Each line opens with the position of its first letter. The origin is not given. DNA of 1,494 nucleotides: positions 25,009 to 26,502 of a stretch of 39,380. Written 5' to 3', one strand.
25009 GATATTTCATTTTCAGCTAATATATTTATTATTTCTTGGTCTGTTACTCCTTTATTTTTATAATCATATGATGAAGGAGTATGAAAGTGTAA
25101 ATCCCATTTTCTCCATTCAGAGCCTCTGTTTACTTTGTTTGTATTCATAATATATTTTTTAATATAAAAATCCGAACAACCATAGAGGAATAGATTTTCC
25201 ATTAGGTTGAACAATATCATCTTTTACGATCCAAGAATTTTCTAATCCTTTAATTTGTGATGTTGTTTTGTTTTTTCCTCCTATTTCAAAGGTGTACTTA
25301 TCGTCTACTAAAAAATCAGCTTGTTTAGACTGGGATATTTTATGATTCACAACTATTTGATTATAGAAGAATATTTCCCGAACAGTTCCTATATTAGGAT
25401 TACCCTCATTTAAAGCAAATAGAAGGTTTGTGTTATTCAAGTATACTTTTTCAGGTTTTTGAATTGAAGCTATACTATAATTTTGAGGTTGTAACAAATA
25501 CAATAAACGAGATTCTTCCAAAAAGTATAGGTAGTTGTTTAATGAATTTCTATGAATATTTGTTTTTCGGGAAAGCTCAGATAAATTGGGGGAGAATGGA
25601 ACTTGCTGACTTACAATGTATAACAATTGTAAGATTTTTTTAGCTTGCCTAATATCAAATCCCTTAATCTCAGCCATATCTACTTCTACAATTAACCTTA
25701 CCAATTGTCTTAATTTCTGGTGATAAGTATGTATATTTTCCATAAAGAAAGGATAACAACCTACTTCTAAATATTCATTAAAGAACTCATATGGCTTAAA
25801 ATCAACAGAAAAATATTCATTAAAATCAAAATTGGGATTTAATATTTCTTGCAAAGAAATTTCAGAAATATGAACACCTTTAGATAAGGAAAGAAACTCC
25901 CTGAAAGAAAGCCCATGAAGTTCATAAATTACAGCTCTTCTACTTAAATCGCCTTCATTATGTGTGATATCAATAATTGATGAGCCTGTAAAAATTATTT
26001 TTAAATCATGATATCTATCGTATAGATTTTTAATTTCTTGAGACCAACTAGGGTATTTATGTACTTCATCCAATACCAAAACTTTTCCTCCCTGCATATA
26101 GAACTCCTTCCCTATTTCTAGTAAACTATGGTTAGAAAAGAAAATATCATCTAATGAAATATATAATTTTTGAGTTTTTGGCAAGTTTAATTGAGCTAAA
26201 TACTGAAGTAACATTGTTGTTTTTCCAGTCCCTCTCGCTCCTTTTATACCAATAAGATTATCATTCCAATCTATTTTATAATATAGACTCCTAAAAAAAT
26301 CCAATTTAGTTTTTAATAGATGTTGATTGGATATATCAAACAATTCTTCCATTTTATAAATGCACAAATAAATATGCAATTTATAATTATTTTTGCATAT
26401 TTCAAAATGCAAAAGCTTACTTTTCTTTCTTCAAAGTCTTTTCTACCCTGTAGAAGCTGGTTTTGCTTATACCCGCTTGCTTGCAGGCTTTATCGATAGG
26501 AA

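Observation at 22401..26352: Two-gene operon: DUF4143-type AAA+ ATPase followed by a PHP-phosphoesterase/SMC-like ATPase as a candidate undescribed defence pair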

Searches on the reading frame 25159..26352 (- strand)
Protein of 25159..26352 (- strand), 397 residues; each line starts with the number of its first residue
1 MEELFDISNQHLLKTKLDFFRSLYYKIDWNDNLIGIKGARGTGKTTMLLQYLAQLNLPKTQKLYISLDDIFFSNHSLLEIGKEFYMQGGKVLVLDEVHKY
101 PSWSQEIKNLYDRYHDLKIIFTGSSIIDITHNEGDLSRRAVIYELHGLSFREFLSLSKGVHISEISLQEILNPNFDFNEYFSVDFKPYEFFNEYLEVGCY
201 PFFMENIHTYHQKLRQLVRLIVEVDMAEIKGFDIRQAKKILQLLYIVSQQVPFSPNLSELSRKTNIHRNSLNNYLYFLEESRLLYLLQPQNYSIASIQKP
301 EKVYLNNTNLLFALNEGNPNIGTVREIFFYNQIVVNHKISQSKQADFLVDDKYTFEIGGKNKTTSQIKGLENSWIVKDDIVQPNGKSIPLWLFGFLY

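Call 3: search_protein_families(library=pfam, proteins=[window:25159-26352:-], max_evalue=0.01)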
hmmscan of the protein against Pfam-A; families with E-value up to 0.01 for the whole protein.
window:25159-26352:- (397 aa): 5 families
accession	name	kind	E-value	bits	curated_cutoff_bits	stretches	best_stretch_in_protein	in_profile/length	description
PF13173.12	AAA_14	-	2.6e-29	102.3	27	1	31-154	2-129/129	AAA domain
PF13635.12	DUF4143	-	4.4e-07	30.2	28.1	1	232-339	8-124/160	Domain of unknown function (DUF4143)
PF25199.1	nSTAND_NTPase5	-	5.2e-05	23.5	34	1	32-122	42-131/145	Novel STAND NTPase 5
PF13401.12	AAA_22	-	7.6e-05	23.5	27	0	33-57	7-31/130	AAA domain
PF14516.12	AAA_35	-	0.0046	16.3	27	0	23-69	23-69/331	AAA-like domain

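Call 4: search_protein_families(library=padloc, proteins=[window:25159-26352:-], max_evalue=0.01)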
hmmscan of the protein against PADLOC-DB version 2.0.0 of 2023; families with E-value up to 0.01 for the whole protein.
window:25159-26352:- (397 aa): 7 families
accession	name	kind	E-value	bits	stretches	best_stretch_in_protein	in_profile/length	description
PDLC04789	PDC-S01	-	9.5e-28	95.3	1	32-308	18-268/375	-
PDLC04787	PDC-S01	-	1.4e-26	91.4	1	31-334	27-324/412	-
PDLC04790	PDC-S01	-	1.1e-20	71.7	1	34-336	30-328/422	-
PDLC04791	PDC-S01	-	9.7e-12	42.3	1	36-130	24-126/395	-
PDLC04786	PDC-S01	-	1.4e-10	38.6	1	35-208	24-204/439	-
PDLC04788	PDC-S01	-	2.6e-10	37.8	1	36-296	24-288/448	-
PDLC04140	mad8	-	0.0017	15.9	1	27-243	22-129/314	mads_8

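Call 5: search_protein_families(library=ncbifam, proteins=[window:25159-26352:-], max_evalue=0.01)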
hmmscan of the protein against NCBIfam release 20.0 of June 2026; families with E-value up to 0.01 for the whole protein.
window:25159-26352:- (397 aa): 2 families
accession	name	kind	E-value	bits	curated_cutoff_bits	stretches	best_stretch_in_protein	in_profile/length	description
TIGR03420.1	DnaA_homol_Hda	equivalog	0.0088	15.6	194.8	0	28-117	35-122/226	DnaA regulatory inactivator Hda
NF042913.1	CyRepA1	equivalog_domain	0.0094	14.9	200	0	32-66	3-35/595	plasmid replication protein, CyRepA1 family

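Call 32: find_homologous_proteins(query=window:25159-26352:-, max_evalue=0.00001)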
Query window:25159-26352:- (397 aa): 8000 proteins with E <= 0.00001 among 8000 candidates; the best 120 are listed.
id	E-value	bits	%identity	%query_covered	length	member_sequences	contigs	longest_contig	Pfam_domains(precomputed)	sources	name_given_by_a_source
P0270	6.6e-261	883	99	100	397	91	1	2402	PF13173.13,PF13635.13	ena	-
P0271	2.0e-206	704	76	100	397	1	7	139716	PF13173.13,PF13635.13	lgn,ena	-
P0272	6.2e-206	702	76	100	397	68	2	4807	PF13173.13,PF13635.13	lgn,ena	-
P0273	7.4e-206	702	76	100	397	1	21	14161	PF13173.13,PF13635.13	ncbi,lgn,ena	-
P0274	9.5e-206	702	76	100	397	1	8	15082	PF13173.13,PF13635.13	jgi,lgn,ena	jgi:hypothetical protein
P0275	9.8e-206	702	76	100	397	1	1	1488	PF13173.13,PF13635.13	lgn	-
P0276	1.2e-205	701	76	100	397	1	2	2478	PF13173.13,PF13635.13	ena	-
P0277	2.4e-205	700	76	100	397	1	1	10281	PF13173.13,PF13635.13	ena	-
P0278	2.6e-205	700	76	100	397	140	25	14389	PF13173.13,PF13635.13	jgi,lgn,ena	jgi:hypothetical protein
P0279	1.0e-204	698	76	100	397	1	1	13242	PF13173.13,PF13635.13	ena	-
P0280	2.6e-204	697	76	100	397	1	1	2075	PF13173.13,PF13635.13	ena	-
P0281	2.9e-204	697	76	100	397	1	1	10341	PF13173.13,PF13635.13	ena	-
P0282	8.3e-204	695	76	100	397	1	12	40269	PF13173.13,PF13635.13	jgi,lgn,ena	-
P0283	1.5e-203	694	76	100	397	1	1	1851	PF13173.13,PF13635.13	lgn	-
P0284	6.7e-203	692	76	100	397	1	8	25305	PF13173.13,PF13635.13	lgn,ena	-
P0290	5.1e-201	686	75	100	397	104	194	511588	PF13173.13,PF13635.13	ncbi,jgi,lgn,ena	jgi:hypothetical protein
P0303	4.2e-189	647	70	100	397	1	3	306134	PF13173.13,PF13635.13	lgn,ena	-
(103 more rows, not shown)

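Call 33: find_encoding_contigs(protein=P0290, flank=6000, max_places=8)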
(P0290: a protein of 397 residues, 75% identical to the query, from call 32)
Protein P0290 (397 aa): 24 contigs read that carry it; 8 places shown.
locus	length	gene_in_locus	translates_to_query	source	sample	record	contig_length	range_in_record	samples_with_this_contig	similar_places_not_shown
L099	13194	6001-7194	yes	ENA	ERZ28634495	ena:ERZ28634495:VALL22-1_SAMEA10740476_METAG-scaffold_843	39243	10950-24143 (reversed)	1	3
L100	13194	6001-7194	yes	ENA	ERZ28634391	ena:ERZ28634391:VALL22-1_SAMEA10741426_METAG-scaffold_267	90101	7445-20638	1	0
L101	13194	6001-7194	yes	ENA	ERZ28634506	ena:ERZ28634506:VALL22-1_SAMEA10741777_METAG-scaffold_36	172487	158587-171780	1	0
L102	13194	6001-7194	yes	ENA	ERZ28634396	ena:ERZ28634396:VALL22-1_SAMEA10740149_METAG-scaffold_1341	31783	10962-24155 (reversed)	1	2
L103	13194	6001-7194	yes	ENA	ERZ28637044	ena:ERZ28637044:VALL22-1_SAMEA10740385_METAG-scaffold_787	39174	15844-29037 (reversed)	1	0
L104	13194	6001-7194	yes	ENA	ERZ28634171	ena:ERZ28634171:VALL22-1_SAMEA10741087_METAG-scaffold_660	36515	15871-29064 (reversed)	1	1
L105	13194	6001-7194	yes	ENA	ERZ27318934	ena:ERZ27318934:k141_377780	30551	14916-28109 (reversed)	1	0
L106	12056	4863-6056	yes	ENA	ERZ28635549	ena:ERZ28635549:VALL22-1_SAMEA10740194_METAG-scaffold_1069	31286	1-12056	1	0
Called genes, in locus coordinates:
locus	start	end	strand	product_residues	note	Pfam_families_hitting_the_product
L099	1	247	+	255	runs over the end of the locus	-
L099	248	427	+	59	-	-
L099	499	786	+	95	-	-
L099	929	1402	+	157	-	-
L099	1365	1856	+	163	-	PF15571:Imm44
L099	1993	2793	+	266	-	-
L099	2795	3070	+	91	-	-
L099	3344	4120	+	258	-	-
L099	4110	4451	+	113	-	-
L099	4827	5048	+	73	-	-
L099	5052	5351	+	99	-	-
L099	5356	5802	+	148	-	-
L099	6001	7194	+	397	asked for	PF13173:AAA_14, PF13635:DUF4143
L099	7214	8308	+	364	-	-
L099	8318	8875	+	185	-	-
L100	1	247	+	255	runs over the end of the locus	-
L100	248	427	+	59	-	-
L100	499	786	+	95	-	-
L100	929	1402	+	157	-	-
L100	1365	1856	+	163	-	PF15571:Imm44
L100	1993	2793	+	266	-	-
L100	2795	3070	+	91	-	-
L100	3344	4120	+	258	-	-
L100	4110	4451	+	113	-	-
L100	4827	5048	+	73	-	-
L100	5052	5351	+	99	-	-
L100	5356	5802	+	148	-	-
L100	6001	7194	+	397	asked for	PF13173:AAA_14, PF13635:DUF4143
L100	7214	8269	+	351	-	-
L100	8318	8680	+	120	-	-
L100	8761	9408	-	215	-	PF00551:Formyl_trans_N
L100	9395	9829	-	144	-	PF13508:Acetyltransf_7 (weak)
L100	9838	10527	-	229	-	PF00005:ABC_tran (faint)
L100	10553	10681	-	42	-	-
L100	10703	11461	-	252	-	PF02086:MethyltransfD12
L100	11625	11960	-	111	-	-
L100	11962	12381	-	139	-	-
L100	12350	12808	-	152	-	-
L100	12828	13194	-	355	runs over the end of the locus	-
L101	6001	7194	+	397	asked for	PF13173:AAA_14, PF13635:DUF4143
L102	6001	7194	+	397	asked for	PF13173:AAA_14, PF13635:DUF4143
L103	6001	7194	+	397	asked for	PF13173:AAA_14, PF13635:DUF4143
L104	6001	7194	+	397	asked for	PF13173:AAA_14, PF13635:DUF4143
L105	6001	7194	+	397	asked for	PF13173:AAA_14, PF13635:DUF4143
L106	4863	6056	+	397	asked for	PF13173:AAA_14, PF13635:DUF4143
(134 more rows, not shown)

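Call 34: find_encoding_contigs(protein=P0303, flank=6000, max_places=4)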
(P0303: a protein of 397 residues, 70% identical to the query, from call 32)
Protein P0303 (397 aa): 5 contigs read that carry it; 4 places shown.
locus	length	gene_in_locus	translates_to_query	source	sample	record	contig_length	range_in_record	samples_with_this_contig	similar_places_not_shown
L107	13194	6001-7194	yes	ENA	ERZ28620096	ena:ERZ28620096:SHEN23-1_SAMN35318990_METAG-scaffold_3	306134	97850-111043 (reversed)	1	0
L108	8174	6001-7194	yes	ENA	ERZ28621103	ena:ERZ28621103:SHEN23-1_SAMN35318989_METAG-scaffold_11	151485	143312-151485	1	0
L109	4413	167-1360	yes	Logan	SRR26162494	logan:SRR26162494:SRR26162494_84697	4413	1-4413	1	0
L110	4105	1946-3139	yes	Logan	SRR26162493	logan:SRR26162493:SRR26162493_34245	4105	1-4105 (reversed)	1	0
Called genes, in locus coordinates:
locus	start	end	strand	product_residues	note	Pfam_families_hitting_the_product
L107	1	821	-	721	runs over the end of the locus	PF00593:TonB_dep_Rec_b-barrel, PF14905:OMP_b-brl_3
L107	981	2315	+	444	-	PF00072:Response_reg, PF00158:Sigma54_activat, PF14532:Sigma54_activ_2, PF00004:AAA, PF07724:AAA_2, PF07728:AAA_5, PF25601:AAA_lid_14, PF02954:HTH_8, +2 more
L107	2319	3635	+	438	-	PF02518:HATPase_c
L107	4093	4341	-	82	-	-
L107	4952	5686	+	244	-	-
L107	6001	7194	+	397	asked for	PF13173:AAA_14, PF13635:DUF4143 (weak)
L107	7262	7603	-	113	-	PF13102:Phage_int_SAM_5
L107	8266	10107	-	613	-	PF19576:Acyltransf_2, PF01553:Acyltransferase, PF13444:Acetyltransf_5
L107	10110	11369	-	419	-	PF00696:AA_kinase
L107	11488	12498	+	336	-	PF00316:FBPase, PF18913:FBPase_C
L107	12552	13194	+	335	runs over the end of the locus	PF21508:MenC_N (weak), PF13378:MR_MLE_C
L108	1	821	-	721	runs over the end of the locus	PF00593:TonB_dep_Rec_b-barrel, PF14905:OMP_b-brl_3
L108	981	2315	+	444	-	PF00072:Response_reg, PF00158:Sigma54_activat, PF14532:Sigma54_activ_2, PF00004:AAA, PF07724:AAA_2, PF07728:AAA_5, PF25601:AAA_lid_14, PF02954:HTH_8, +2 more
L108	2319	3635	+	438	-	PF02518:HATPase_c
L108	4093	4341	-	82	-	-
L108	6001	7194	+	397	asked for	PF13173:AAA_14, PF13635:DUF4143 (weak)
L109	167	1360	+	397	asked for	PF13173:AAA_14, PF13635:DUF4143 (weak)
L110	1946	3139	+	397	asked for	PF13173:AAA_14, PF13635:DUF4143 (weak)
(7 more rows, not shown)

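Call 41: search_solved_structures(query=window:25159-26352:-, max_evalue=0.1)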
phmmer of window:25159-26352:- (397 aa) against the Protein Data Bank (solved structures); distinct sequences matched with E-value up to 0.1: 1.
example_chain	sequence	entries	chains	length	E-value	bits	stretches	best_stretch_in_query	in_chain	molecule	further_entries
4mki_B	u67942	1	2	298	0.022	17.2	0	22-84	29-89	Energy-coupling factor transporter ATP-binding protein EcfA2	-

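Call 72: predict_structure(alignment_id=A5)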
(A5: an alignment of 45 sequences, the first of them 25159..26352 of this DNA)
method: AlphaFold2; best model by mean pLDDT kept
length: 397 residues; sequences in the alignment: 45
mean_pLDDT: 88.8   pTM: 0.82
mean pLDDT of the five models: 88.8, 88.5, 83.6, 81.6, 79.6
residues with pLDDT >= 90: 226; 70-90: 154; 50-70: 17; < 50: 0
segments of 3 or more residues with pLDDT < 50: none
pLDDT, mean of each block of 10 residues (from residue 1): 92 92 86 86 90 94 89 87 96 93 89 92 80 64 82 95 95 90 92 95 87 89 84 86 93 86 85 90 89 64 93 92 94 93 91 91 85 93 93 95
secondary structure, 60 per line:
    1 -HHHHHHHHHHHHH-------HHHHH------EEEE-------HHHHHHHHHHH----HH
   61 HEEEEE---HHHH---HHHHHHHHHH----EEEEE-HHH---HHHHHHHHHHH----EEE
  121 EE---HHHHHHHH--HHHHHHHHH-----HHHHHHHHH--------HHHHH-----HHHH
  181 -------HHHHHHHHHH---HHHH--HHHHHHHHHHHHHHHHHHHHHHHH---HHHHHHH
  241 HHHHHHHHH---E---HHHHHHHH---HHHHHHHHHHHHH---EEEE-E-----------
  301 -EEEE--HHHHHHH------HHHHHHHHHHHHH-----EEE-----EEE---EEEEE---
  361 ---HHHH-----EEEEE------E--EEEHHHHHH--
elements in order: H2-14 H22-26 E33-36 H44-54 E62-66 H70-73 H77-86 E91-95 H103-113 E118-122 H126-133 H136-144 H150-158 H167-171 H177-180 H188-197 H201-204 H207-230 H234-249 H257-264 H268-280 E284-287 E302-305 H308-314 H321-333 E339-341 E347-349 E353-357 H364-367 E373-377 E387-389 H390-395

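Call 75: fold_search(model_id=the predicted structure, library=pdb)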
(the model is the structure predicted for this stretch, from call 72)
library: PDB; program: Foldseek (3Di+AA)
matches with E <= 10: 883; with E <= 0.001: 0
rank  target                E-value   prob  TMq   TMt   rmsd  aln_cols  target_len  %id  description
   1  3j2t_A                2.2e-03  0.80  0.22  0.09  18.1       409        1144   11  An improved model of the human apoptosome (released 2013-04-10)
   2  7sgz_D                3.8e-03  0.92  0.22  0.27  18.4       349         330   14  Structure of the yeast Rad24-RFC loader bound to DNA and the closed 9-1-1 clamp (released 2022-03-23)
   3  5vq9                  4.3e-03  0.93  0.18  0.19  17.7       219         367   14  Structure of human TRIP13, Apo form (released 2017-06-14)
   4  6lk0                  4.5e-03  0.75  0.18  0.21  18.8       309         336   14  Crystal structure of human wild type TRIP13 (released 2020-01-22)
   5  4xgu_F                5.9e-03  0.75  0.19  0.20  19.0       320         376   12  Structure of C. elegans PCH-2 (released 2015-05-06)
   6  7t3i_F                1.1e-02  0.35  0.21  0.16  25.9       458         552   11  CryoEM structure of the Rix7 D2 Walker B mutant (released 2022-03-02)
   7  7wbu                  1.6e-02  0.38  0.19  0.10  20.0       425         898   11  Cryo-EM structure of bovine NLRP9 (released 2022-04-06)
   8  6vvo_D                1.9e-02  0.72  0.22  0.27  19.7       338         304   13  Structure of the human clamp loader (Replication Factor C, RFC) bound to the sliding clamp (Proliferating Cell Nuclear (released 2020-02-26)
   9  8a8w_F                1.9e-02  0.51  0.19  0.15  21.4       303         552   12  Mycobacterium tuberculosis ClpC1 hexamer structure bound to the natural product antibiotic Ecumycin (class 1) (released 2022-10-26)
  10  3pfi_B                2.1e-02  0.25  0.14  0.19  20.6       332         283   14  2.7 Angstrom resolution crystal structure of a probable holliday junction DNA helicase (ruvB) from Campylobacter jejun (released 2010-11-10)
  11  9cgc_J                2.4e-02  0.98  0.19  0.21  10.0       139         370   14  Yeast 26S proteasome non-substrate-engaged (S1 state) (released 2025-07-09)
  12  3pvs_B                2.4e-02  0.60  0.21  0.20  18.7       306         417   16  Structure and biochemical activities of Escherichia coli MgsA (released 2011-02-02)
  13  5n8r_A                2.8e-02  0.33  0.16  0.09  18.6       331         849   13  Crystal Structure of Drosophilia DHX36 helicase in complex with GAGCACTGC (released 2018-03-14)
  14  8hra_C                3.1e-02  0.25  0.19  0.10  18.1       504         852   12  Structure of heptameric RdrA ring in RNA-loading state (released 2023-02-01)
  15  8za5_B                3.5e-02  0.94  0.15  0.37  12.6       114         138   16  Crystal structure of HsmR (released 2025-10-29)
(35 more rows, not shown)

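Call 76: find_related_loci(query=A5, collection=metagenome_contigs, flank=6000)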
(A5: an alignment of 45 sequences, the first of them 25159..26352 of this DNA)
Query A5 (397 aa) in metagenome_contigs; peptide patterns used: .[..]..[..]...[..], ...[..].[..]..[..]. (x = any residue, [..] = any of these).
599 stretches matched a pattern (row limit reached: there are more); 572 encode a relative of the query (tblastn E <= 1e-3); the best 80 are kept; 80 distinct loci.
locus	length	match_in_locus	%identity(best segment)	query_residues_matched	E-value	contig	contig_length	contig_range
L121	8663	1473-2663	100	1-397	0e+0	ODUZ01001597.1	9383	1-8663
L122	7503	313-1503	100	1-397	0e+0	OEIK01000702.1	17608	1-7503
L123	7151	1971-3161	75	1-397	0e+0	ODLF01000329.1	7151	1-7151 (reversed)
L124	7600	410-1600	59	1-397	5e-164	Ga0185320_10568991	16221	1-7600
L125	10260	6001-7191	58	1-397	8e-162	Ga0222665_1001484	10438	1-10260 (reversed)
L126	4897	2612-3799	59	1-397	4e-157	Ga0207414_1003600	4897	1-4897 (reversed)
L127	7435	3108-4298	57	1-397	2e-150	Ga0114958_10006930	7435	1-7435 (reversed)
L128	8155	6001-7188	56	1-397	1e-149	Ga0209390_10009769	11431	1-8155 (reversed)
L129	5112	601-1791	55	1-397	8e-151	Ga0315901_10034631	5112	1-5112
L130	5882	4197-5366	57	9-397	2e-149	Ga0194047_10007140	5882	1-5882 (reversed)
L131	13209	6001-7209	55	4-397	5e-146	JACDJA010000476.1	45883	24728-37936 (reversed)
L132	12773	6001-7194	54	1-397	7e-141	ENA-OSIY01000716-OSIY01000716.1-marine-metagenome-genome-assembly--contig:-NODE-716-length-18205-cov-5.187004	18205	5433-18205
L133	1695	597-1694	59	1-366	3e-151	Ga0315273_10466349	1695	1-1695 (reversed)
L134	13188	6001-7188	53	3-397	6e-139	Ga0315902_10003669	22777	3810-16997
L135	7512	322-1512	53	1-397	1e-138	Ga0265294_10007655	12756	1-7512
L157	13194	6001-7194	45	1-397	1e-113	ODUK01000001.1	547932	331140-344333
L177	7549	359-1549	46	1-397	1e-109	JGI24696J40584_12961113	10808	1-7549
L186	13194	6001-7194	44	1-397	9e-108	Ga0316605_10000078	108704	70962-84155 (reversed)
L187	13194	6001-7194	51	1-397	2e-128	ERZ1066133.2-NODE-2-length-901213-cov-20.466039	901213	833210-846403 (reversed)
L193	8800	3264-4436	44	1-397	5e-107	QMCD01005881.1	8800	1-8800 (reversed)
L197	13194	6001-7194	44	1-397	2e-106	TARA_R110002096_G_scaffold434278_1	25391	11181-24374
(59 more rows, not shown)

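Call 79: search_protein_families(library=pfam, proteins=[L187:7124-10042:+, L186:7173-9350:+, L177:1503-2954:+, L157:7229-8740:+, L193:4495-6222:+, L197:7210-8202:+, L123:4122-6353:-, L100:7214-8269:+], max_evalue=0.001)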
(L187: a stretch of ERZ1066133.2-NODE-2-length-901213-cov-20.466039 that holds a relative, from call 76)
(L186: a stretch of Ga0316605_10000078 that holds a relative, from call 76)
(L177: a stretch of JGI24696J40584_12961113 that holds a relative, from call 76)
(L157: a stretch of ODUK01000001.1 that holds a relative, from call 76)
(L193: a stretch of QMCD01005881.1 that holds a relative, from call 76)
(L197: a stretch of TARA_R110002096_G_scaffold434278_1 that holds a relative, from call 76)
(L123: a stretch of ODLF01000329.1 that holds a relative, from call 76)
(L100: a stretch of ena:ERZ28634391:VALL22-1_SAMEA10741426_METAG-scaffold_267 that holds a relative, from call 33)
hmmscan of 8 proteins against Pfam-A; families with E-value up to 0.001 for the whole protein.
L187:7124-10042:+ (972 aa): 1 family
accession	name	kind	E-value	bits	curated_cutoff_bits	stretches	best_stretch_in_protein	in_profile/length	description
PF12705.13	PDDEXK_1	-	1.6e-33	117.1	22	1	688-971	2-247/247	PD-(D/E)XK nuclease superfamily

L186:7173-9350:+ (725 aa): 4 families
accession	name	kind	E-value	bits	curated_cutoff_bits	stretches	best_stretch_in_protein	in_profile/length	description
PF02278.25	Lyase_8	-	2.6e-54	184.9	27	1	357-595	1-253/254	Polysaccharide lyase family 8, super-sandwich domain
PF08124.17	Lyase_8_N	-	1e-22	81.1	24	1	81-308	43-281/323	Polysaccharide lyase family 8, N terminal alpha-helical domain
PF02884.22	Lyase_8_C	-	1.3e-17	64.4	22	1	610-672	1-62/69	Polysaccharide lyase family 8, C-terminal beta-sandwich domain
PF09093.17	Lyase_catalyt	-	3.5e-05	23.6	25.1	1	145-328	142-331/359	Lyase, catalytic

L177:1503-2954:+ (483 aa): 3 families
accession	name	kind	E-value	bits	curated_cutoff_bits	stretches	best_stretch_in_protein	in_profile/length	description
PF13620.12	CarboxypepD_reg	-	5.7e-07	30.2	32.3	1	386-444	3-55/82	Carboxypeptidase regulatory-like domain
PF13715.12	CarbopepD_reg_2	-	0.00032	21.1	32.2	0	386-475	2-73/88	CarboxypepD_reg-like domain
PF17802.7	SpaA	-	0.00096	19.7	23.1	0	390-438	8-57/91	Prealbumin-like fold domain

L157:7229-8740:+ (503 aa): 4 families
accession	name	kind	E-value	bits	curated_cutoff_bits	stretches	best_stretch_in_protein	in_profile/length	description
PF01256.23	Carb_kinase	-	6.9e-62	209.5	27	1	252-494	2-240/242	NAD(P)H-hydrate dehydratase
PF03853.21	YjeF_N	-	1.2e-43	149.4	24.9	1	26-191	3-168/169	YjeF-related protein N-terminus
PF08543.17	Phos_pyr_kin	-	2.7e-05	24.1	27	1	368-465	117-224/246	Phosphomethylpyrimidine kinase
PF00294.29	PfkB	-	0.00054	19.8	25.8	0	368-468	181-285/302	pfkB family carbohydrate kinase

L193:4495-6222:+ (575 aa): 1 family
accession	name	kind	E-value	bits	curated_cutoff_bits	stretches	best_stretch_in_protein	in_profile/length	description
PF21211.3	FkbH_N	-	1.6e-72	243.9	27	1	22-216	1-191/192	FkbH, N-terminal domain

L197:7210-8202:+ (330 aa): 1 family
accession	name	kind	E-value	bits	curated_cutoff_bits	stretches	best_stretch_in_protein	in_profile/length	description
PF01867.21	Cas_Cas1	-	3.1e-76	256.7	22.3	1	3-293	1-281/283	CRISPR associated protein Cas1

L123:4122-6353:- (743 aa): 0 families

L100:7214-8269:+ (351 aa): 0 families
